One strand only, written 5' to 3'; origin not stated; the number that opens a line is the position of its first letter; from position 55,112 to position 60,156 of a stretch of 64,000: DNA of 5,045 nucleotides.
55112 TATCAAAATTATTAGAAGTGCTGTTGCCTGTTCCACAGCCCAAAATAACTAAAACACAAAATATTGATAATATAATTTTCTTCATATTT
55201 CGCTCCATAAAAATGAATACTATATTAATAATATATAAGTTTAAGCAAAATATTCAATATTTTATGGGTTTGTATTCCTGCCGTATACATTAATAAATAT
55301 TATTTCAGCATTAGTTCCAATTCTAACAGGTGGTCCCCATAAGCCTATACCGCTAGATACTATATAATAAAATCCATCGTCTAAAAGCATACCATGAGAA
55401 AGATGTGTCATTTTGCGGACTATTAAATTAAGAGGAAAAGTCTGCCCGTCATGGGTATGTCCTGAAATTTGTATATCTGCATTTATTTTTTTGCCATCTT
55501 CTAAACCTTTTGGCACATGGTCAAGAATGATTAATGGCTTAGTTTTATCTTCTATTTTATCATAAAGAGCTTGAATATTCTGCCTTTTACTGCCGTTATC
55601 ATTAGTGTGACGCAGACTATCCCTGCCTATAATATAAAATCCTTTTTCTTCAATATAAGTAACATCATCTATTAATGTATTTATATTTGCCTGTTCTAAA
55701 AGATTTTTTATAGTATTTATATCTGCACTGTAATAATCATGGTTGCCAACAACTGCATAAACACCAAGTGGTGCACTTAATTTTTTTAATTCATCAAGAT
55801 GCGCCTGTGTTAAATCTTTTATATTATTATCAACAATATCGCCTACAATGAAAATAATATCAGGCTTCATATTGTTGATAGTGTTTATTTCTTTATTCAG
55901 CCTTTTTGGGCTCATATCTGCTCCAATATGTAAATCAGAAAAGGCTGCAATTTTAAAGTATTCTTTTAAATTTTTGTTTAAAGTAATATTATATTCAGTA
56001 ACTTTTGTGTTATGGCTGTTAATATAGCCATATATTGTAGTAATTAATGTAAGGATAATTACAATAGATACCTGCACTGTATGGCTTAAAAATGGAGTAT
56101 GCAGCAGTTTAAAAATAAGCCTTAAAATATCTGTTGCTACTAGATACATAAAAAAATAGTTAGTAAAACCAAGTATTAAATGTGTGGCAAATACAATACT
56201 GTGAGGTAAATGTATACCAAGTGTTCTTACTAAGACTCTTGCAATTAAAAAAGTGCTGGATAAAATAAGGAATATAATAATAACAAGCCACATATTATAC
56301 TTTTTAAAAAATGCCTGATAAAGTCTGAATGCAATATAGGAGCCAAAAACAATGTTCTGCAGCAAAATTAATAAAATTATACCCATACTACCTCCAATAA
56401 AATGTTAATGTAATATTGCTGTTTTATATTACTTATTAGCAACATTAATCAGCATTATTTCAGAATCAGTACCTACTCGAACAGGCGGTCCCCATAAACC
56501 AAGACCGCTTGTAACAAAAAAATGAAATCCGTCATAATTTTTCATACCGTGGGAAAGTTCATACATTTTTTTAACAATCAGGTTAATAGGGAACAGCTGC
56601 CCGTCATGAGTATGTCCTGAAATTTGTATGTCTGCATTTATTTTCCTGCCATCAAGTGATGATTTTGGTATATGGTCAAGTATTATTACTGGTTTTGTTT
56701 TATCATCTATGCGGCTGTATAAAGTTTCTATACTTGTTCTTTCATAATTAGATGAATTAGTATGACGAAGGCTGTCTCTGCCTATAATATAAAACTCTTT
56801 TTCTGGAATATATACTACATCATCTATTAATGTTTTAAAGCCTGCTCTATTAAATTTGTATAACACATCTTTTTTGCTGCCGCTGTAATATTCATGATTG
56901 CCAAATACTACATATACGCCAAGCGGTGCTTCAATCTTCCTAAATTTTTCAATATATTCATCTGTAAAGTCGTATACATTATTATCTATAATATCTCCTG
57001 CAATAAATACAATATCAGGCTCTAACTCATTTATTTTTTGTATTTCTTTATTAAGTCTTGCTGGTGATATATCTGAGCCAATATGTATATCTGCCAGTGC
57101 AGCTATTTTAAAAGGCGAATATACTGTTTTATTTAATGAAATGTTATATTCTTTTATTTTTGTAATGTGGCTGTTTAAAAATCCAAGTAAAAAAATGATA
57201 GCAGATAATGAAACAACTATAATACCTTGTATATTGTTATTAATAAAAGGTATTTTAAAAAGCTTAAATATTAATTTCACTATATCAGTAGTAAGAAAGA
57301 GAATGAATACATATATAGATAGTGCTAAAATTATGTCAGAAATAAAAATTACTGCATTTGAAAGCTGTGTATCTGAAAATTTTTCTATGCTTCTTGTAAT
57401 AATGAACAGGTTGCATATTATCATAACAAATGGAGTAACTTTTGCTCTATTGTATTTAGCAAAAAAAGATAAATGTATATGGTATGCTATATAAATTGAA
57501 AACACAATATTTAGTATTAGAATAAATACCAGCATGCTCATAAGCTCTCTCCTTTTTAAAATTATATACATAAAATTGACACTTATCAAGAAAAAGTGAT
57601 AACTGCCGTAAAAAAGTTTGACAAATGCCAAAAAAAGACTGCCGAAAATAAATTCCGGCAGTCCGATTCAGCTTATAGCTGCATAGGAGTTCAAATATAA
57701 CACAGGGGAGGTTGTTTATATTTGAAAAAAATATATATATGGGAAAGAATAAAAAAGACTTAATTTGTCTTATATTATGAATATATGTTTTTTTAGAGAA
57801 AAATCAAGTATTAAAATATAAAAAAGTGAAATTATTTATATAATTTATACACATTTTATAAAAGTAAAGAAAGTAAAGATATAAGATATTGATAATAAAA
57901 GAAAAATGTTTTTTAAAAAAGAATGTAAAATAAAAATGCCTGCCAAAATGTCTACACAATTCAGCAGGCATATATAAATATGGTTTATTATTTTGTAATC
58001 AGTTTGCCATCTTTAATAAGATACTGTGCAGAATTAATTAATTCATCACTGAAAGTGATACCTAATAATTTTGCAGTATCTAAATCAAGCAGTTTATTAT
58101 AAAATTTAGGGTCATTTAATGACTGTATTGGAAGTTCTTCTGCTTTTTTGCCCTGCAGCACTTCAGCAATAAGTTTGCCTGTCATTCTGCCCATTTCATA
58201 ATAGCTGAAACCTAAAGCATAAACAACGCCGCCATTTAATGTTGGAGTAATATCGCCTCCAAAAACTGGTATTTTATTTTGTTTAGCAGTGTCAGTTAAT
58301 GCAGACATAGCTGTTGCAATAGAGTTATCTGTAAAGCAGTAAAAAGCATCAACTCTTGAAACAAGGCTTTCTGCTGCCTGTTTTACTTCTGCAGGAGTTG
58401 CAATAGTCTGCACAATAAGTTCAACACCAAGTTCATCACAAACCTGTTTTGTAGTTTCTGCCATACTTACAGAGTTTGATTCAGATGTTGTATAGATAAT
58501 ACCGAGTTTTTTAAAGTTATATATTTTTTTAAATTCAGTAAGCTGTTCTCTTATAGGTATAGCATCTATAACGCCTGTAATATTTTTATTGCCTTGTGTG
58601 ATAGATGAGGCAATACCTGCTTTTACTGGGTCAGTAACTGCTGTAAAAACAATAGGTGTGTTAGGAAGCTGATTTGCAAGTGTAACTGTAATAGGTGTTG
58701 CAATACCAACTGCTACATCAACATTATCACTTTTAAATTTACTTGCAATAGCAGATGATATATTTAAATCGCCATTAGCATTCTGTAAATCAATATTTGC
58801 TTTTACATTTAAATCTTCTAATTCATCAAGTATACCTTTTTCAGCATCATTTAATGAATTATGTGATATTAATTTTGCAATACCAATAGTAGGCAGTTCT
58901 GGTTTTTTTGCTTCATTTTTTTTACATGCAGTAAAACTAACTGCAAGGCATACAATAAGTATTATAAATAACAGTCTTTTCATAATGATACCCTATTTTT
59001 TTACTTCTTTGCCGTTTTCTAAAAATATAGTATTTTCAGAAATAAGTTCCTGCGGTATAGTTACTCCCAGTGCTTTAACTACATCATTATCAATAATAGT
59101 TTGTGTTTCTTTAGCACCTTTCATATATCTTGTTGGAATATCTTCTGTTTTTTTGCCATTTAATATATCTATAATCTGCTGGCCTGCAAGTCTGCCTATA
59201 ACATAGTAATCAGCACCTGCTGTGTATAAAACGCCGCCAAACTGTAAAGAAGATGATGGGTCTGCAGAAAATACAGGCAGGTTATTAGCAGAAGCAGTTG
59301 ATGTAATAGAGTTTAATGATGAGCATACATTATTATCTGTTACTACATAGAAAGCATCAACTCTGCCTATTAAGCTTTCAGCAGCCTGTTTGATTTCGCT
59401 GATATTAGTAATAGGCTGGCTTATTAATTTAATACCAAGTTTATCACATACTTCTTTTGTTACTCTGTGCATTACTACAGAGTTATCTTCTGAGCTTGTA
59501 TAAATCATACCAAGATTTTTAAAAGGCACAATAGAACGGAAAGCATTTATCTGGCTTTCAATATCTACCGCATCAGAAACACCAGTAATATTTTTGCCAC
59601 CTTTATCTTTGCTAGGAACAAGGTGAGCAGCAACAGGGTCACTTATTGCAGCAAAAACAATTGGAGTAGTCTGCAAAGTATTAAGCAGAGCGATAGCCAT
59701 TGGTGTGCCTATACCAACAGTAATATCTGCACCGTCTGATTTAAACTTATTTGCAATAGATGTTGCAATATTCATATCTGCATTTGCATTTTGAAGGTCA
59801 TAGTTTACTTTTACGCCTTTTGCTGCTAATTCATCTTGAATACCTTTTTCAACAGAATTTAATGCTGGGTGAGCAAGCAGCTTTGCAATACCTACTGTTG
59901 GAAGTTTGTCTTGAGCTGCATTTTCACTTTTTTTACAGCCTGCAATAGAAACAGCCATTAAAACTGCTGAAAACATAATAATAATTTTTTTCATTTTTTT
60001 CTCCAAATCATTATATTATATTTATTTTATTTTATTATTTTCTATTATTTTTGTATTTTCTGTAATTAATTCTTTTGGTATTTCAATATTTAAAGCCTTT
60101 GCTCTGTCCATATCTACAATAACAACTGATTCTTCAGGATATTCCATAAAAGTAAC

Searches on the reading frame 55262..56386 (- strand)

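Call 70: search_protein_families(library=pfam, proteins=[window:55262-56386:-], max_evalue=0.001)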
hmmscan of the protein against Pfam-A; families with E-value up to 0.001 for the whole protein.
window:55262-56386:- (374 aa): 2 families
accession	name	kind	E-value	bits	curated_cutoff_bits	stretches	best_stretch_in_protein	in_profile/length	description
PF00149.33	Metallophos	-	6.9e-16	59.7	21.5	1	144-313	1-190/191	Calcineurin-like phosphoesterase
PF12850.12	Metallophos_2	-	7.4e-07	29.7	27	1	145-313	2-118/154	Calcineurin-like phosphoesterase superfamily domain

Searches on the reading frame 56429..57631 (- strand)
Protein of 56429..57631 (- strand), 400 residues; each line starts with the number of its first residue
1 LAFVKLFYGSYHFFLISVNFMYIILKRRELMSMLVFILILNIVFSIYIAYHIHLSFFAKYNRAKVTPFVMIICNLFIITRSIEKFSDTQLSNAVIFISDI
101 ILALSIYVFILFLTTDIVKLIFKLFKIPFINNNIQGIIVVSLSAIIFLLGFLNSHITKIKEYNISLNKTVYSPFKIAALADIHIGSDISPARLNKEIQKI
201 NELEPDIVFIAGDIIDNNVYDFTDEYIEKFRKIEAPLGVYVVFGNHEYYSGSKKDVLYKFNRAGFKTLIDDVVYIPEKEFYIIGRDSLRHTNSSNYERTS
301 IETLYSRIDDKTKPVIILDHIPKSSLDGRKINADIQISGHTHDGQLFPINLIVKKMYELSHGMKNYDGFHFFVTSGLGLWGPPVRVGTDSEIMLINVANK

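Call 21: find_encoding_contigs(protein=window:56429-57631:-, flank=10000, max_places=1)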
Protein window:56429-57631:- (400 aa): no gene with exactly this product is on record in the collection.

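Call 70: search_protein_families(library=pfam, proteins=[window:56429-57631:-], max_evalue=0.001)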
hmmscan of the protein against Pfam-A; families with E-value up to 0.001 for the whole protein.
window:56429-57631:- (400 aa): 2 families
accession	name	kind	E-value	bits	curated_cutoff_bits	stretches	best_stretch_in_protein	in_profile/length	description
PF00149.33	Metallophos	-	4.7e-17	63.5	21.5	1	174-343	1-190/191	Calcineurin-like phosphoesterase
PF12850.12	Metallophos_2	-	1.3e-05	25.7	27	1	175-343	2-118/154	Calcineurin-like phosphoesterase superfamily domain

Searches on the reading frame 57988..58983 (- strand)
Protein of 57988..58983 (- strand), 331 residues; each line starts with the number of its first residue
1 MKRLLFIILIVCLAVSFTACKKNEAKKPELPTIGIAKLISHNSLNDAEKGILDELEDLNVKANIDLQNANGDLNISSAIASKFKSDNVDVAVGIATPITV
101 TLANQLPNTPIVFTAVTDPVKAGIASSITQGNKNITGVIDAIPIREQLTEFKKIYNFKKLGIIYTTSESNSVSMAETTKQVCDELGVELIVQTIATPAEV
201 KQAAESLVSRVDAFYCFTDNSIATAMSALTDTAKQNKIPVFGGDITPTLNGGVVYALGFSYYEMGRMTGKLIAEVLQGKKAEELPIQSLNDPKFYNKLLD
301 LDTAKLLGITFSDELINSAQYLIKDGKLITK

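Call 70: search_protein_families(library=pfam, proteins=[window:57988-58983:-], max_evalue=0.001)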
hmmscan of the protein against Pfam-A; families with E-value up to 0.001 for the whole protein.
window:57988-58983:- (331 aa): 4 families
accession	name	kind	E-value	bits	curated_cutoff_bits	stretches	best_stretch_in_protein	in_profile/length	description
PF04392.18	ABC_sub_bind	-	2.1e-62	211.5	25.9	1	33-320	2-290/293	ABC transporter substrate binding protein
PF13407.12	Peripla_BP_4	-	5.9e-11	42.8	35.1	2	172-279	14-121/258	Periplasmic binding protein domain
PF13458.12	Peripla_BP_6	-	3.6e-09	37.2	31.7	1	196-280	53-137/343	Periplasmic binding protein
PF10087.14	DUF2325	-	0.00069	20.2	33.6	0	173-241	10-77/94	Uncharacterized protein conserved in bacteria (DUF2325)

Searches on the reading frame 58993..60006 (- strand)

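Call 70: search_protein_families(library=pfam, proteins=[window:58993-60006:-], max_evalue=0.001)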
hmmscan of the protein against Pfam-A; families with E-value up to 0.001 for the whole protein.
window:58993-60006:- (337 aa): 2 families
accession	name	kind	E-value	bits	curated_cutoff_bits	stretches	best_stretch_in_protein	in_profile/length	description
PF04392.18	ABC_sub_bind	-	4.3e-66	223.6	25.9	1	38-324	2-288/293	ABC transporter substrate binding protein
PF13407.12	Peripla_BP_4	-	2.4e-08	34.3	35.1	1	179-285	16-121/258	Periplasmic binding protein domain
